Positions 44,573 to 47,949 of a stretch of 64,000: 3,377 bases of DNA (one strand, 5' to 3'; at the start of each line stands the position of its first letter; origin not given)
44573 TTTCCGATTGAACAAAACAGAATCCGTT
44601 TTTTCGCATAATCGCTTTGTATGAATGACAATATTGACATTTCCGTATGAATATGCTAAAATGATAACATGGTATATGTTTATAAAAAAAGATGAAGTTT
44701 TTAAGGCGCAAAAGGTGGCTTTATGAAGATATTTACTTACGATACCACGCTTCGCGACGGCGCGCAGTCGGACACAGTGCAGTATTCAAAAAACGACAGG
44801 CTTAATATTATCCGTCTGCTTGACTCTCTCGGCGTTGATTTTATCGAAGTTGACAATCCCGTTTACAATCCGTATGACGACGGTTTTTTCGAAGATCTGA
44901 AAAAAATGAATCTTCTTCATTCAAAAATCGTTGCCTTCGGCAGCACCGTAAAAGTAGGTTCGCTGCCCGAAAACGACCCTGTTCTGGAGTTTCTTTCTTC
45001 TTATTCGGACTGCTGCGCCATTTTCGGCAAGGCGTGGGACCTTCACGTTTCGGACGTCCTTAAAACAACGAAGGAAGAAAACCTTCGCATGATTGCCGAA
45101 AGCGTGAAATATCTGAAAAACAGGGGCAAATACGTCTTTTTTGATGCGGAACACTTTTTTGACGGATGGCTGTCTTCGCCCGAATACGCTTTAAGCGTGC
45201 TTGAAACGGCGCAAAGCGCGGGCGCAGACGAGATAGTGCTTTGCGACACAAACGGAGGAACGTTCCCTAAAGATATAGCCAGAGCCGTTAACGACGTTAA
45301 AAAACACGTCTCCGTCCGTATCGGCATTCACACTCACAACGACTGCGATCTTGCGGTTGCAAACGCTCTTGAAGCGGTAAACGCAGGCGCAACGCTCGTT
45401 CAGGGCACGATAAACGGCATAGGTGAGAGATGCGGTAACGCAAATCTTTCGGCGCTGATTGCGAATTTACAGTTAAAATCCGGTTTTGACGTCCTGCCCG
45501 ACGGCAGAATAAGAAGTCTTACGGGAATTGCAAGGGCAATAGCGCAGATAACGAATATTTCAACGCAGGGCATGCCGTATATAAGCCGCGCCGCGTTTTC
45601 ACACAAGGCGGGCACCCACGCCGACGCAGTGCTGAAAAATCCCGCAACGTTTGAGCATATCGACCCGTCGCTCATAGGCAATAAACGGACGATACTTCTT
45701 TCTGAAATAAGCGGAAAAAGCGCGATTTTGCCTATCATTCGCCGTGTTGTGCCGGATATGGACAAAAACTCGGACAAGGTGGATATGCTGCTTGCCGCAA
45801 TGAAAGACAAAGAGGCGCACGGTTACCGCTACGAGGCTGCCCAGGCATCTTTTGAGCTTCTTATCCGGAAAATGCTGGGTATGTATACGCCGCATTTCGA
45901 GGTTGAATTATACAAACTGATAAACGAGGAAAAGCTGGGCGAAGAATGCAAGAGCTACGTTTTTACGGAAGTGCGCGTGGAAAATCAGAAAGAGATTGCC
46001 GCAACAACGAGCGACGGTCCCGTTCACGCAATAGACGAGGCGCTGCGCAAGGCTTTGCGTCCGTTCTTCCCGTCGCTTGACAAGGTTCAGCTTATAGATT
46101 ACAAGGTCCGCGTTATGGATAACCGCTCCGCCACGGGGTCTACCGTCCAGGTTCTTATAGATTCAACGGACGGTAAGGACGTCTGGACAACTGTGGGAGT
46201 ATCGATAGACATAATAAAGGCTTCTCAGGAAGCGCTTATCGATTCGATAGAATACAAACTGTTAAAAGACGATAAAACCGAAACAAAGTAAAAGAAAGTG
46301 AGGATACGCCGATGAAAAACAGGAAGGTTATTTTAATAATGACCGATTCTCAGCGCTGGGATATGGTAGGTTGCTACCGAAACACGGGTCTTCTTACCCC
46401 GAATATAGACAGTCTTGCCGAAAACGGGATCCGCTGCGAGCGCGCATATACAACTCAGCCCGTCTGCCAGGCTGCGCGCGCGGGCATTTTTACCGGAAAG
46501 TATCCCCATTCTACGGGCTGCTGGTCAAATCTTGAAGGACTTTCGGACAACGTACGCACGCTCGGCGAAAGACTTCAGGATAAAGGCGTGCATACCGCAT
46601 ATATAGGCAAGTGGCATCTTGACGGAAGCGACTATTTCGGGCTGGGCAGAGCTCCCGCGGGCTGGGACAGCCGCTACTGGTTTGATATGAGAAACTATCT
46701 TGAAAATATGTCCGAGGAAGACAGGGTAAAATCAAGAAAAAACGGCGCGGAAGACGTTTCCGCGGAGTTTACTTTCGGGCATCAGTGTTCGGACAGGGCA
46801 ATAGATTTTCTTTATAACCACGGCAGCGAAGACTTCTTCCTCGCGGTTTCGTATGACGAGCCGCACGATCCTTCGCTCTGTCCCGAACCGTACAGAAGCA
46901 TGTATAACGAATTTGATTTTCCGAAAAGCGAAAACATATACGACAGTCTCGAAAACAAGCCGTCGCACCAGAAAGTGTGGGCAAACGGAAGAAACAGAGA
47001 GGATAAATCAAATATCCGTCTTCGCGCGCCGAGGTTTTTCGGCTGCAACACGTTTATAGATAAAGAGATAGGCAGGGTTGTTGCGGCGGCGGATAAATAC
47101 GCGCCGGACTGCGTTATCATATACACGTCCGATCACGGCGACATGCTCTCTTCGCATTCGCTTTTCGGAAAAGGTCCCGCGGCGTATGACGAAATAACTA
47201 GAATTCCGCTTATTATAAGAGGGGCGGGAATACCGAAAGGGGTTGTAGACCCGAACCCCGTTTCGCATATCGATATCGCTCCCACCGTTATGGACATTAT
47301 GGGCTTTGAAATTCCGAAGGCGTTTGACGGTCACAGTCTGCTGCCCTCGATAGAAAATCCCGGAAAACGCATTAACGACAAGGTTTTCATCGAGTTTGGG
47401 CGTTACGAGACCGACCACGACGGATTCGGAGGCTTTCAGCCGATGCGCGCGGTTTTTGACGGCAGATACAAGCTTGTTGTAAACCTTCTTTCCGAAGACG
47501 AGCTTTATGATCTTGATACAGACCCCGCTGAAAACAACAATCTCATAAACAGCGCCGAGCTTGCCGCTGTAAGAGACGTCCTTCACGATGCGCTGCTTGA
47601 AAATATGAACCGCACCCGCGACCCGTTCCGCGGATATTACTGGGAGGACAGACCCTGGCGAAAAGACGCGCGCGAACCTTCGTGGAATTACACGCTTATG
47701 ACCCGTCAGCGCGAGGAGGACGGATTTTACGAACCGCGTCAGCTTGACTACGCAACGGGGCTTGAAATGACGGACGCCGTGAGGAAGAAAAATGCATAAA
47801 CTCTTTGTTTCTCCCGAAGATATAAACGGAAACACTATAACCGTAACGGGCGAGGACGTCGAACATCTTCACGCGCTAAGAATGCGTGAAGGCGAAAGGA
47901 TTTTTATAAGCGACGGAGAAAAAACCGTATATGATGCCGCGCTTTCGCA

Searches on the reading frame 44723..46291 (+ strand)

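Call 41: search_protein_families(library=pfam, proteins=[window:44723-46291:+], max_evalue=0.001)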
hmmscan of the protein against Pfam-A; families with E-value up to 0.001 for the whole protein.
window:44723-46291:+ (522 aa): 3 families
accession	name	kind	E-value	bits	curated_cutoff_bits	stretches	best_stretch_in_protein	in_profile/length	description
PF00682.25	HMGL-like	-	1.5e-44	152.8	29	1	6-253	5-243/260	HMGL-like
PF08502.15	LeuA_dimer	-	3.9e-19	69.3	24.9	1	372-512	2-130/131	LeuA allosteric (dimerisation) domain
PF22617.1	HCS_D2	-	4.1e-14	53.1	27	1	288-361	3-75/82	Homocitrate synthase post-HMGL domain-like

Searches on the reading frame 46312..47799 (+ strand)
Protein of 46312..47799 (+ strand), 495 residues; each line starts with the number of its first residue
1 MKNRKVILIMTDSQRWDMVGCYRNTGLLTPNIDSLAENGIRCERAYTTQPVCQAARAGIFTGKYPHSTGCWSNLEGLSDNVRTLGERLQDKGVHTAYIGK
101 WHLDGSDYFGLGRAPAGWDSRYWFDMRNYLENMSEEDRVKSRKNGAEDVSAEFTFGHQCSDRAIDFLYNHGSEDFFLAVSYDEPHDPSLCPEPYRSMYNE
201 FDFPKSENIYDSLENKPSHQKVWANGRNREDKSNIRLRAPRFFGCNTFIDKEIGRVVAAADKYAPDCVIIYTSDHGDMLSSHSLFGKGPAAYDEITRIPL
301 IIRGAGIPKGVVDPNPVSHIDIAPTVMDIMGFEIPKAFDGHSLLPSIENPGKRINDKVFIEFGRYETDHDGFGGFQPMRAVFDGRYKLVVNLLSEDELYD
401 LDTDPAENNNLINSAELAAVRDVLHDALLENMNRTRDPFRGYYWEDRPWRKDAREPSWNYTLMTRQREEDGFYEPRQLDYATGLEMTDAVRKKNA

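Call 41: search_protein_families(library=pfam, proteins=[window:46312-47799:+], max_evalue=0.001)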
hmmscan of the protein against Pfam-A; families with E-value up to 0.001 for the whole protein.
window:46312-47799:+ (495 aa): 3 families
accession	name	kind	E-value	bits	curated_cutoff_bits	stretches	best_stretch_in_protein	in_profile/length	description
PF00884.28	Sulfatase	-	5.3e-55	187.3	25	1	5-331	2-300/301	Sulfatase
PF16347.10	SGSH_C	-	2e-19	70.7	29.3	1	282-431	3-151/154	N-sulphoglucosamine sulphohydrolase, C-terminal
PF01663.27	Phosphodiest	-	1.3e-05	25.4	23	0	6-73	1-65/342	Type I phosphodiesterase / nucleotide pyrophosphatase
